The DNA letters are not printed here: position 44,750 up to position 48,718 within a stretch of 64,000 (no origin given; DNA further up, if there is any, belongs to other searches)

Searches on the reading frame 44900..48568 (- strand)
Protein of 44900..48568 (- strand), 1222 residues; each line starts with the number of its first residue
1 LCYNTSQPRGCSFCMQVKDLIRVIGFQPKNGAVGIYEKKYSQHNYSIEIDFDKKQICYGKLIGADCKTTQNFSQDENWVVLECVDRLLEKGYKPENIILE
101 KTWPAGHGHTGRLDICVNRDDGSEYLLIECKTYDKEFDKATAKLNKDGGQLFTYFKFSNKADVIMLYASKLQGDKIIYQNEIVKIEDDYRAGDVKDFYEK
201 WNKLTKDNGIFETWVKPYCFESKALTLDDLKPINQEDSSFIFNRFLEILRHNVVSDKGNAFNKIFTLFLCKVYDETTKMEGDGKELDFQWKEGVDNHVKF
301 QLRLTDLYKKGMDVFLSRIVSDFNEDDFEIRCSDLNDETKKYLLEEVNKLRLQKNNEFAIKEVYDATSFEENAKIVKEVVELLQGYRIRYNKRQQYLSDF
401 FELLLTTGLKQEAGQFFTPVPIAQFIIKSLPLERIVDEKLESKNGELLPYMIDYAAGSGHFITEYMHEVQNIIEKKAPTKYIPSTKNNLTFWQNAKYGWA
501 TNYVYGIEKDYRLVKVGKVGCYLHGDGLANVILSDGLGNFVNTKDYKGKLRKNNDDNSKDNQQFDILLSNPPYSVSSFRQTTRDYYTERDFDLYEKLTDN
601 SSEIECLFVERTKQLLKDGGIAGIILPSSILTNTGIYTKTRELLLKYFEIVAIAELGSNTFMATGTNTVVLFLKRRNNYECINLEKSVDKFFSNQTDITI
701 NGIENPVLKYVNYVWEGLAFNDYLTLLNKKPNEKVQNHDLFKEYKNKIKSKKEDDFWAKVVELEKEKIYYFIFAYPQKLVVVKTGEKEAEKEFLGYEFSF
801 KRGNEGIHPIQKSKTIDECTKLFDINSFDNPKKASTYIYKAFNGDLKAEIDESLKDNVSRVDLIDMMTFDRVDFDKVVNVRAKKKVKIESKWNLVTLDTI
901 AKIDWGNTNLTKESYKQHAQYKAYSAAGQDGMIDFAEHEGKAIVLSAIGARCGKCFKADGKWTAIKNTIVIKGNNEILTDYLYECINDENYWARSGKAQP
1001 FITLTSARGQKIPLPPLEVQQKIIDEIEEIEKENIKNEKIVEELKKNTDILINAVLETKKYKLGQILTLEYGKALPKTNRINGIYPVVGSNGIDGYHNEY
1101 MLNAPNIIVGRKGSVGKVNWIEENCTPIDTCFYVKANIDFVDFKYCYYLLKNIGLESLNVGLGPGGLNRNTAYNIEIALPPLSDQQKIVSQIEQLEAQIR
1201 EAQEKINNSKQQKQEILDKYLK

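Call 13: search_protein_families(library=pfam, proteins=[window:44900-48568:-], max_evalue=0.001)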
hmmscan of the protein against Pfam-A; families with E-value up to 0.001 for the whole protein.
window:44900-48568:- (1222 aa): 4 families
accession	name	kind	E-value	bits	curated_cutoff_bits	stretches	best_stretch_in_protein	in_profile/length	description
PF01420.25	Methylase_S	-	3.2e-27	96.2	22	2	1058-1203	4-160/168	Type I restriction modification DNA specificity domain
PF02384.22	N6_Mtase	-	7.3e-23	81.8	20.4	1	395-752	4-307/311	N-6 DNA Methylase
PF07669.17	Eco57I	-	1.8e-13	51.4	25.3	1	503-658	2-167/171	Eco57I restriction-modification methylase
PF13588.12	HSDR_N_2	-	7.5e-05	23.2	25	1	76-141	2-67/110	Type I restriction enzyme R protein N terminus (HSDR_N)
